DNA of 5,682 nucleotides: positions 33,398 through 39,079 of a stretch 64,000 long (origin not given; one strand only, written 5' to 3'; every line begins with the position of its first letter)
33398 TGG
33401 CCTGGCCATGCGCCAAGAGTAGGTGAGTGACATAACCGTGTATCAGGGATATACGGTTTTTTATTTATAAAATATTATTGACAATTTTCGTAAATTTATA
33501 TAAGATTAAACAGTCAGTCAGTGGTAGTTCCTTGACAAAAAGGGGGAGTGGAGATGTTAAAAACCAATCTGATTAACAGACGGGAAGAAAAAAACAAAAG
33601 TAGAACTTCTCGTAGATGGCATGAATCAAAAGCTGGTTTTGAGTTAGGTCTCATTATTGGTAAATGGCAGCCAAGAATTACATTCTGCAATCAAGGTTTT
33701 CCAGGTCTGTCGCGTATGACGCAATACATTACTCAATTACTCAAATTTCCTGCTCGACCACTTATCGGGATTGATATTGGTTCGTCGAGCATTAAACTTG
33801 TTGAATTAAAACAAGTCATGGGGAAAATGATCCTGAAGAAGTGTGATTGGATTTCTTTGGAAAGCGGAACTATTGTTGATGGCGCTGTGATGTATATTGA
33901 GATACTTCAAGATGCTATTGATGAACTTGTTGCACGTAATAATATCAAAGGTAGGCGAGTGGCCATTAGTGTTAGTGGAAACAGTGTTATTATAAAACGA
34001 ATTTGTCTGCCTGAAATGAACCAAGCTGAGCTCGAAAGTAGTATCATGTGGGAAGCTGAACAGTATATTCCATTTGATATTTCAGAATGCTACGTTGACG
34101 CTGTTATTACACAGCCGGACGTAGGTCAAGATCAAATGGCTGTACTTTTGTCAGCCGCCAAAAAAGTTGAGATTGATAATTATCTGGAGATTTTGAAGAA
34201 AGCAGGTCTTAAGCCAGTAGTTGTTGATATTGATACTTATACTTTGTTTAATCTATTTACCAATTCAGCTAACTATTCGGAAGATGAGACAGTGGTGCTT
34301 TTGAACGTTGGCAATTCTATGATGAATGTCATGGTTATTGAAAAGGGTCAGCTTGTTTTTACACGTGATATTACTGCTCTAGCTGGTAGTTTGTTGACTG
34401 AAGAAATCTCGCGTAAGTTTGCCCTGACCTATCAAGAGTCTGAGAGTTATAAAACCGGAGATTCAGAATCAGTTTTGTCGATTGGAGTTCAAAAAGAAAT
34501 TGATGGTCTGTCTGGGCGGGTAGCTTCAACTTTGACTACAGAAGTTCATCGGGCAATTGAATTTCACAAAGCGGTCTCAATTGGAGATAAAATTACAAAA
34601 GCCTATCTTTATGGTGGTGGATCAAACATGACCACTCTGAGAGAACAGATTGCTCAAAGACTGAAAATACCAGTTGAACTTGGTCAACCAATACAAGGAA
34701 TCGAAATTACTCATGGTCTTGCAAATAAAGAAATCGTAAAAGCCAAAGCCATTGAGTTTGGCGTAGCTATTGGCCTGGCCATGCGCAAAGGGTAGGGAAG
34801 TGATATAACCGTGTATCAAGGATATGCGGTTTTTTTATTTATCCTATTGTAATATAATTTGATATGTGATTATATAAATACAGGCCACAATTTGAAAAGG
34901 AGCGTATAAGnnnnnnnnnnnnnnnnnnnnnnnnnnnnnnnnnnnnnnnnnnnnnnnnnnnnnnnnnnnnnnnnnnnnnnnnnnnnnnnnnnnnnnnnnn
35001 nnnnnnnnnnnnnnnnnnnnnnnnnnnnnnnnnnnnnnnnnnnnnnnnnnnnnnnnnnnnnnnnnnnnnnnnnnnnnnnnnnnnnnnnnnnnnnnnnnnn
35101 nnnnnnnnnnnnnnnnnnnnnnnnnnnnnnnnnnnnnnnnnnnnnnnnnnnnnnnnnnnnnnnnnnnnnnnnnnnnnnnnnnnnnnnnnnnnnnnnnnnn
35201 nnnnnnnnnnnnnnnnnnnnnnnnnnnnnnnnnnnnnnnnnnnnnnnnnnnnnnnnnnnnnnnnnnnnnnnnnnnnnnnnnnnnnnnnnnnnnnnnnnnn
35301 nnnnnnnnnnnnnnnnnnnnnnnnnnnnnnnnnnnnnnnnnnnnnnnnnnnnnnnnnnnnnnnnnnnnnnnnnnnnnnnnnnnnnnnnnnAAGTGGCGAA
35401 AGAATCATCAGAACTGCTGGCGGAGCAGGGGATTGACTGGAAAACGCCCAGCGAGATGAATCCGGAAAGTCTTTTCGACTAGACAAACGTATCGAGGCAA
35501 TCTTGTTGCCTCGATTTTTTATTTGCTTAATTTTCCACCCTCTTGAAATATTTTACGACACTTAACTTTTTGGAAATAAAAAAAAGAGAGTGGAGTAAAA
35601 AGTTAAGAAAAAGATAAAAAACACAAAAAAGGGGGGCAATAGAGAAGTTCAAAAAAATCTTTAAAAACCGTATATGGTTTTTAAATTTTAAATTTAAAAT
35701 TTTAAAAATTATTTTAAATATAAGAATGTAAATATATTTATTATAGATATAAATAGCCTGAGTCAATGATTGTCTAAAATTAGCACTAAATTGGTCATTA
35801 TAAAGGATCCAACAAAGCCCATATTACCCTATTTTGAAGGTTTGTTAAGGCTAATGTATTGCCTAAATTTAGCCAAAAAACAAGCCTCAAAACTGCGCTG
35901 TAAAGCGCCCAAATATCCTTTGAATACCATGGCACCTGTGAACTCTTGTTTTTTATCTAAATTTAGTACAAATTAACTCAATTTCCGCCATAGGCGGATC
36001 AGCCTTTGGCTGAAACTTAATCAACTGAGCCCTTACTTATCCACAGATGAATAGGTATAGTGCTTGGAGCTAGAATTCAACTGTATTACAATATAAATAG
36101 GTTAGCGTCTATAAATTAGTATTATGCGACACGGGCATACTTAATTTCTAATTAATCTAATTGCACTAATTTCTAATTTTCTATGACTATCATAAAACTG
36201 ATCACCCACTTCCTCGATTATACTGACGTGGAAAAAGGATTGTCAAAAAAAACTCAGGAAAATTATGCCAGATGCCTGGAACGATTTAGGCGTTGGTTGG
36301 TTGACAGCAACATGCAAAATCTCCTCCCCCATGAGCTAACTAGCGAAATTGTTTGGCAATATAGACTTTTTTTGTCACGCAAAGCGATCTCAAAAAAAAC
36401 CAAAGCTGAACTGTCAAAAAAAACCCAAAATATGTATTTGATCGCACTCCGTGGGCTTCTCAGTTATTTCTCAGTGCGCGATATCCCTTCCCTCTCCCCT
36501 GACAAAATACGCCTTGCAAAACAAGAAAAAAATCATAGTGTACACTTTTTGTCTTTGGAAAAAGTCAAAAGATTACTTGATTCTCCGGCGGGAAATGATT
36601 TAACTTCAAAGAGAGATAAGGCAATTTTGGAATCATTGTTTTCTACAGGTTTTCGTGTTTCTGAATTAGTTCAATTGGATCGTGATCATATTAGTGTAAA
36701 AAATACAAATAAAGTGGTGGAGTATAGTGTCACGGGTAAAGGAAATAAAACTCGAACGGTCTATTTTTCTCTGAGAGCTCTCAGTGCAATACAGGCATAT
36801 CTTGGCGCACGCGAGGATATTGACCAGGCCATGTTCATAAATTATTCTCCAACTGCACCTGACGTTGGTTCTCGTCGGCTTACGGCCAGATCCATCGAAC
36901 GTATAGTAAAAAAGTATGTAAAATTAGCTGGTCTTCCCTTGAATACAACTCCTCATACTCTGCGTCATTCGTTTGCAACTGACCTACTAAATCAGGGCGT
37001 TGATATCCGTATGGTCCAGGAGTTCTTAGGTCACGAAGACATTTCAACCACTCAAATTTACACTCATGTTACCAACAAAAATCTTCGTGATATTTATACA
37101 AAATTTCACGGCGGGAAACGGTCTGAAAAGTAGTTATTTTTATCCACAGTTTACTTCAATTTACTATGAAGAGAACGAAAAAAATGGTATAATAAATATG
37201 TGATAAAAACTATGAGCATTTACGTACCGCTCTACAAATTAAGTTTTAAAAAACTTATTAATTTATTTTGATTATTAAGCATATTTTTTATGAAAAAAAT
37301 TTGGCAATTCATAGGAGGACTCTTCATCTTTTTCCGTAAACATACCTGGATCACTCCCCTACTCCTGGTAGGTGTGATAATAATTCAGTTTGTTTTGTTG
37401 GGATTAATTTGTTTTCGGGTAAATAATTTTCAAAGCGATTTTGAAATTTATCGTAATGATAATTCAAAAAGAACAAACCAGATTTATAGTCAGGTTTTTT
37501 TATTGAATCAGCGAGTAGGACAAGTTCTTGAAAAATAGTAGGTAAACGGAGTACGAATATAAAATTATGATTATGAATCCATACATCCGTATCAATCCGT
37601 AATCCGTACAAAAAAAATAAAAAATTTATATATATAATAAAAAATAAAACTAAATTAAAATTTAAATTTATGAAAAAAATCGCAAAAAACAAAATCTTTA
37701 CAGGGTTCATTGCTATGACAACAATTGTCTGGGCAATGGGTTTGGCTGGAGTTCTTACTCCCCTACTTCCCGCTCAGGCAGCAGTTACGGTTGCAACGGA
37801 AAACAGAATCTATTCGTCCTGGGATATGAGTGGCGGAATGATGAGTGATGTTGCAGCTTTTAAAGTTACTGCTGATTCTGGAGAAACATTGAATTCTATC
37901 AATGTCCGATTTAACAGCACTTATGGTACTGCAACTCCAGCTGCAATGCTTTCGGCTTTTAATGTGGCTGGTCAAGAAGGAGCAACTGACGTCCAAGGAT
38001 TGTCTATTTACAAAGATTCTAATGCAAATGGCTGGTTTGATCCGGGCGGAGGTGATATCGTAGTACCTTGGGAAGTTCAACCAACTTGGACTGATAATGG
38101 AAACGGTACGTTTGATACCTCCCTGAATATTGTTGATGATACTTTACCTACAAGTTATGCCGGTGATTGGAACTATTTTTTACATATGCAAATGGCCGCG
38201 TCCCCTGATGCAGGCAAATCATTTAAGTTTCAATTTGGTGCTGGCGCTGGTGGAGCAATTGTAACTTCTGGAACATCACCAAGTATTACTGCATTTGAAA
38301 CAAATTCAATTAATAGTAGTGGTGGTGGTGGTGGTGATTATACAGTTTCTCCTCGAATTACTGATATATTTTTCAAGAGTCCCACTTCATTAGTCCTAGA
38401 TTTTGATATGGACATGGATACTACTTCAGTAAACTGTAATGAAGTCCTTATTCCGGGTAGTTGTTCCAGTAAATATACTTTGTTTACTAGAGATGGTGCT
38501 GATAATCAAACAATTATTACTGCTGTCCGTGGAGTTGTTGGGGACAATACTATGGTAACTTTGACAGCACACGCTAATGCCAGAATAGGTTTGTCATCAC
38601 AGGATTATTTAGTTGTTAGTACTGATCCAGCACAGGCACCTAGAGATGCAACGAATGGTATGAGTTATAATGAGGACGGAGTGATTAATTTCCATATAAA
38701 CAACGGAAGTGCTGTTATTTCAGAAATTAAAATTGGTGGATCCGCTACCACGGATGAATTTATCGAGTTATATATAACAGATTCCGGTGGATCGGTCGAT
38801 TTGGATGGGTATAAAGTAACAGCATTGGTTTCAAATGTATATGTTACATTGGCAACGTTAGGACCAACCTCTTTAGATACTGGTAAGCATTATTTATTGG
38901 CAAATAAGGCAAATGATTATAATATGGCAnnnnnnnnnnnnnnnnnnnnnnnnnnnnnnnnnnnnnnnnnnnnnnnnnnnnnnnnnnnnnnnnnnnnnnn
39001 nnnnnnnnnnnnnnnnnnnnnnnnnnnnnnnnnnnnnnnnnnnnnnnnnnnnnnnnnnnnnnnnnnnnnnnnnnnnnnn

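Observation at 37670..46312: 2880-aa secreted giant protein: lamin-tail domain, stacked Ig/CarbopepD_reg-like domains, a Gly/Met-rich linker and a C-terminal triple repeat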

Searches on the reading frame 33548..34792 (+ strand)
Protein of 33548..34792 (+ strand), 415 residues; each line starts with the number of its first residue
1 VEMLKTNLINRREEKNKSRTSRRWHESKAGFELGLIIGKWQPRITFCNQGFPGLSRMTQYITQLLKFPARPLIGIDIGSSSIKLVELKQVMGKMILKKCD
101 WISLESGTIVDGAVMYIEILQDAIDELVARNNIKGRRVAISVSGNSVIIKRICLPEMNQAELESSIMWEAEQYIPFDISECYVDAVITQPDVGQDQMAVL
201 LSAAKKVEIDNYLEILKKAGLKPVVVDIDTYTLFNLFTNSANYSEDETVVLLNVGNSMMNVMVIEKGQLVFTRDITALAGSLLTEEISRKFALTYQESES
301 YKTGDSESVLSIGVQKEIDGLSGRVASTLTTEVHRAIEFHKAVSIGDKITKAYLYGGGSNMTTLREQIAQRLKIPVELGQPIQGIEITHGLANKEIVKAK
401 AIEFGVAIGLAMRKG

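Call 9: search_protein_families(library=pfam, proteins=[window:33548-34792:+], max_evalue=0.01)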
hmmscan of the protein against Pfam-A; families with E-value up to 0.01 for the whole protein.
window:33548-34792:+ (415 aa): 3 families
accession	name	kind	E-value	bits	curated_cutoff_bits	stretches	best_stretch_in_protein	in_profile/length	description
PF11104.14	PilM_2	-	6.8e-63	213.1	27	1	74-414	1-339/340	Type IV pilus assembly protein PilM;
PF14450.12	FtsA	-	2e-09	38.3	31.8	1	250-387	1-114/127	Cell division protein FtsA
PF05134.19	T2SSL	-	0.00018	21.4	25.5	1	135-233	46-138/231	Type II secretion system (T2SS), protein L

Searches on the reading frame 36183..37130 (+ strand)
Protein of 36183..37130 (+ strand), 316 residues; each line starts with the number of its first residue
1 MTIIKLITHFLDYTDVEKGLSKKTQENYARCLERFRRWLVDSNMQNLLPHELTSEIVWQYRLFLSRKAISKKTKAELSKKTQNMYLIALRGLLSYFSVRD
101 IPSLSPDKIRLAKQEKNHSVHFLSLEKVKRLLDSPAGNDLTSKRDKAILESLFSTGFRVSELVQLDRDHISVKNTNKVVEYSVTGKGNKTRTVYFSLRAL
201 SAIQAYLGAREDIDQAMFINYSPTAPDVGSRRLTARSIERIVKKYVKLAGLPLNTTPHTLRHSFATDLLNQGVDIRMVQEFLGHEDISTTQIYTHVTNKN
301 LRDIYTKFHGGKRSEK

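Call 9: search_protein_families(library=pfam, proteins=[window:36183-37130:+], max_evalue=0.01)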
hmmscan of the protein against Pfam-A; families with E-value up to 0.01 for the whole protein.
window:36183-37130:+ (316 aa): 4 families
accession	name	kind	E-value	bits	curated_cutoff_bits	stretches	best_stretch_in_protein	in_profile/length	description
PF00589.27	Phage_integrase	-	5.4e-41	140.7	27.1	1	122-298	2-170/172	Phage integrase family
PF02899.23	Phage_int_SAM_1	-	2.3e-08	34.6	22.3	1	7-95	1-78/83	Phage integrase, N-terminal SAM-like domain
PF13102.12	Phage_int_SAM_5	-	3.5e-06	27.7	22.3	1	9-92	5-78/98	Phage integrase SAM-like domain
PF13495.12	Phage_int_SAM_4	-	4.3e-06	27.5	27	1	8-98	3-80/85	Phage integrase, N-terminal SAM-like domain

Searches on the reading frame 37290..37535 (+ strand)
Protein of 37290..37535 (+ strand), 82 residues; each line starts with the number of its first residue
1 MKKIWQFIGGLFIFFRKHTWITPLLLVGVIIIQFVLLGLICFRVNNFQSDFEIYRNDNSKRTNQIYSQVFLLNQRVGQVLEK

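Call 79: search_protein_families(library=pfam, proteins=[window:37290-37535:+], max_evalue=0.001)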
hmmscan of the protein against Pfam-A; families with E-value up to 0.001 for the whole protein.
window:37290-37535:+ (82 aa): 0 families

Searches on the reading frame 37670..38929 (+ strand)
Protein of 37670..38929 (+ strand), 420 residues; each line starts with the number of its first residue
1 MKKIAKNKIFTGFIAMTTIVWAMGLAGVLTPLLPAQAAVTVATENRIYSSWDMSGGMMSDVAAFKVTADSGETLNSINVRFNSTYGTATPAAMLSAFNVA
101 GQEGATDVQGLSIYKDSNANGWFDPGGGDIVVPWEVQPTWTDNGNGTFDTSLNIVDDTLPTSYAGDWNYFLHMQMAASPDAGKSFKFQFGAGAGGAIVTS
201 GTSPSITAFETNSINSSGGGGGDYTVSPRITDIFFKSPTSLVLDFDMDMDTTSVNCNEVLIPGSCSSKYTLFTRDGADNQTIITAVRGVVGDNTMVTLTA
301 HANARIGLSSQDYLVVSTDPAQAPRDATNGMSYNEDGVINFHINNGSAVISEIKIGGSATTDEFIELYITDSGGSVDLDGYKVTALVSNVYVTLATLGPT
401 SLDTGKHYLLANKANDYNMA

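Call 11: search_protein_families(library=pfam, proteins=[window:37670-38929:+], max_evalue=1)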
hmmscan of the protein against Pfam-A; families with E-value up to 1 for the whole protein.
window:37670-38929:+ (420 aa): 2 families
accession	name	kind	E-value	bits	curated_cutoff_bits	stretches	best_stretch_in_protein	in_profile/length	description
PF00932.25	LTD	-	3.9e-06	27.6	34.3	1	345-414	5-71/109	Lamin Tail Domain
PF02374.21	ArsA_ATPase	-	0.22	11.1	24.3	1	282-331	4-50/305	Anion-transporting ATPase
